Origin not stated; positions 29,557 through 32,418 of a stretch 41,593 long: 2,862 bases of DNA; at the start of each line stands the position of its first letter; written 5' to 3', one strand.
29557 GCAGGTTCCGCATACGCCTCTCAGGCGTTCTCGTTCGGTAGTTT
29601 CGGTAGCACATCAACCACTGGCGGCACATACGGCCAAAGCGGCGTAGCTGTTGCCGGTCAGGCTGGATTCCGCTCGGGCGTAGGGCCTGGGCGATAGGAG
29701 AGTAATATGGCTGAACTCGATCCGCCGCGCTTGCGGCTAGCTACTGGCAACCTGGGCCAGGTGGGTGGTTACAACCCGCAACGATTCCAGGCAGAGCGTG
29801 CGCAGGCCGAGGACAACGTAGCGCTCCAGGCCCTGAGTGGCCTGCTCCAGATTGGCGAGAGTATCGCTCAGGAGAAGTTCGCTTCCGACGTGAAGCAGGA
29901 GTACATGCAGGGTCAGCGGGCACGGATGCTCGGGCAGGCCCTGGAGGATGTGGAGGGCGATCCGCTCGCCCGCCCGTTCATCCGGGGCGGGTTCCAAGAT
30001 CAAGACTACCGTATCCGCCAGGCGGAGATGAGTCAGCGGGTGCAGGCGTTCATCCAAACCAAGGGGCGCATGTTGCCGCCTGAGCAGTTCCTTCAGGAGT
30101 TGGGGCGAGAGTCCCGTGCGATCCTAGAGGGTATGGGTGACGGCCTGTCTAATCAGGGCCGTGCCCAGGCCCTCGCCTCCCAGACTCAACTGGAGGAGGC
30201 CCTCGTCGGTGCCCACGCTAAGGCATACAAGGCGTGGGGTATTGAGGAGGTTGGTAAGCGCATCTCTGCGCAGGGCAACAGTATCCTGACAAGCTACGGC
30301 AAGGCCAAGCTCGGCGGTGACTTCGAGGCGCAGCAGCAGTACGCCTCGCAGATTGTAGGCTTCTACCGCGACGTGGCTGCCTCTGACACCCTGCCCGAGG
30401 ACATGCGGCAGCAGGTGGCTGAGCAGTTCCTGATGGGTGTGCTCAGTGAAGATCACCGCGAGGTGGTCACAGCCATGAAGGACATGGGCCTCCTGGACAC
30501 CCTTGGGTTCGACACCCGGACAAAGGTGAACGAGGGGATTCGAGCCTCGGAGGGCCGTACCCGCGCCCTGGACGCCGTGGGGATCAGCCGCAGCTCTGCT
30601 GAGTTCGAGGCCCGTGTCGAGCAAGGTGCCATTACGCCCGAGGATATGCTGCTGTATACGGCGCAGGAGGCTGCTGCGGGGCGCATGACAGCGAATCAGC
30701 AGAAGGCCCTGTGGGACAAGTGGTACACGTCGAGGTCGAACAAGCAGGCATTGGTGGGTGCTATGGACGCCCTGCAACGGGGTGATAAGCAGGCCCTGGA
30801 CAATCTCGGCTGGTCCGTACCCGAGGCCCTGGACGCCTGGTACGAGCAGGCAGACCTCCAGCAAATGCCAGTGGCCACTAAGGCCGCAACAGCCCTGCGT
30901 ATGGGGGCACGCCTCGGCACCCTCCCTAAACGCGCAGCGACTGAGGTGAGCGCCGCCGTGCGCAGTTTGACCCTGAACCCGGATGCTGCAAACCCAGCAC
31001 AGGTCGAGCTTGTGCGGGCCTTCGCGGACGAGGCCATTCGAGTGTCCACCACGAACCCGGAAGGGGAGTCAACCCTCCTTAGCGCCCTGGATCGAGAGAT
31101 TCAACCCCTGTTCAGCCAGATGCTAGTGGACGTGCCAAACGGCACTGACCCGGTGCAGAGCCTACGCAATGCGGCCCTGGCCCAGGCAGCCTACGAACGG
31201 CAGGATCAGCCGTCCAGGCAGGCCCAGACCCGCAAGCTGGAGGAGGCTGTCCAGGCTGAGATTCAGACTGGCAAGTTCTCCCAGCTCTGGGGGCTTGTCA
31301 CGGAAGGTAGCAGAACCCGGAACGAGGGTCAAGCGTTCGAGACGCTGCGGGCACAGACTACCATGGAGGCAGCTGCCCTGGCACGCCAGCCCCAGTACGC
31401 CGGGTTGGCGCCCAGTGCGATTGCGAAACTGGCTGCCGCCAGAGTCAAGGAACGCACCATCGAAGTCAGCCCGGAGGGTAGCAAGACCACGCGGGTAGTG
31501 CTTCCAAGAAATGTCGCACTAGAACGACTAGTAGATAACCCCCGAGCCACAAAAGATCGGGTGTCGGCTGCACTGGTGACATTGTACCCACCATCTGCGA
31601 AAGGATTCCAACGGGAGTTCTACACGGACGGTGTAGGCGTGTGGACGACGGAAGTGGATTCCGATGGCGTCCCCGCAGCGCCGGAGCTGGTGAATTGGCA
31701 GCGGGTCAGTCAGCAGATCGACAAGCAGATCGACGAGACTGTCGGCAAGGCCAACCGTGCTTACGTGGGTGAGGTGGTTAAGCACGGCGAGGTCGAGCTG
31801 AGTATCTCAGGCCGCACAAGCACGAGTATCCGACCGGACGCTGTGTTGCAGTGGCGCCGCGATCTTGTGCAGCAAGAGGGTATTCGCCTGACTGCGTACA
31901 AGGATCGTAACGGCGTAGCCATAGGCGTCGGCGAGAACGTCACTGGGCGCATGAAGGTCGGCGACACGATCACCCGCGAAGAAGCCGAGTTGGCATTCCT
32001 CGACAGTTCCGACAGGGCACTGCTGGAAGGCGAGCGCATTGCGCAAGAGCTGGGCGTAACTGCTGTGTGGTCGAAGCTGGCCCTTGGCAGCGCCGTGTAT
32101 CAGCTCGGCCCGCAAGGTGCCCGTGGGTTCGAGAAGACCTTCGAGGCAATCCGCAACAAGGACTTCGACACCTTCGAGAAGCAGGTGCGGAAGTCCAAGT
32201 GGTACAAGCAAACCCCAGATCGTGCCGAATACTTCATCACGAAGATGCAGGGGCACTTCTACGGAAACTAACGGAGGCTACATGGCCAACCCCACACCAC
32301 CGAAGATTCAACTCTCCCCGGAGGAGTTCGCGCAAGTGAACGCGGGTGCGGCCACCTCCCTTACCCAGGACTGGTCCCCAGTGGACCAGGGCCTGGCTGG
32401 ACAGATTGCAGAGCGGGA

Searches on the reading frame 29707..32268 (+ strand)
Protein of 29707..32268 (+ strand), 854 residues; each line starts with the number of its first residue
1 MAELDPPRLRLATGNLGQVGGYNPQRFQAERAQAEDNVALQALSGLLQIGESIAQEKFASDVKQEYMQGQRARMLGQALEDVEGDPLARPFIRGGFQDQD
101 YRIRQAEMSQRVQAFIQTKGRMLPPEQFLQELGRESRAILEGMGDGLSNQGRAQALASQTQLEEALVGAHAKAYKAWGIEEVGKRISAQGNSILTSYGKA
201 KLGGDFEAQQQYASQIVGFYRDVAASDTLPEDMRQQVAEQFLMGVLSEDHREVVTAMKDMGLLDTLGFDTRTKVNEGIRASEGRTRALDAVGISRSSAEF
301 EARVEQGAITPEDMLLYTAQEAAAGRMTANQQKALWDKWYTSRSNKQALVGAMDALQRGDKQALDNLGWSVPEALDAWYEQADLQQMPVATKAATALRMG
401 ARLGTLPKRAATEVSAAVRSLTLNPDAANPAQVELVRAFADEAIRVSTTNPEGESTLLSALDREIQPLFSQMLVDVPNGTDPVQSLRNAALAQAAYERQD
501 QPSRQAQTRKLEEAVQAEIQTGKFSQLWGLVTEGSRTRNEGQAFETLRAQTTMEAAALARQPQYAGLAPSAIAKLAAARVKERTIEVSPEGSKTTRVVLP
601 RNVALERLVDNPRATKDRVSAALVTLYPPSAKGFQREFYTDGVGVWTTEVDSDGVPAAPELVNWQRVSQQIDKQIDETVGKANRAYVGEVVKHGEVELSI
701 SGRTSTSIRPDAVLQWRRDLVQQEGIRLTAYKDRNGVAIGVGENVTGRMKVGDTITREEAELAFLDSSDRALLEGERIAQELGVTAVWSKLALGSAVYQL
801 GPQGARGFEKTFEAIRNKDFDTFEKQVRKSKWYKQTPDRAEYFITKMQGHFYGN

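Call 62: search_protein_families(library=phrogs, proteins=[window:29707-32268:+], max_evalue=0.001)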
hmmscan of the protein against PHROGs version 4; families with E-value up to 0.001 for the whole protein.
window:29707-32268:+ (854 aa): 6 families
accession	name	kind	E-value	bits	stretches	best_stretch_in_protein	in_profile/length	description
phrog_2083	-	head and packaging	3.6e-215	718.4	1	6-853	8-905/908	internal virion lysozyme motif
phrog_13211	-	tail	6.2e-08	32.1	1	727-846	761-882/887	baseplate hub subunit and tail lysozyme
phrog_7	-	lysis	3.4e-05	23.1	1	723-823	565-666/873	endolysin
phrog_430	-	tail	4.9e-05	22.9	1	710-841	162-279/868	baseplate hub subunit and tail lysozyme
phrog_33534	-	unknown function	0.00031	21.7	0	802-847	31-82/94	-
phrog_15410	-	unknown function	0.00081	19.5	0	792-845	256-309/311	-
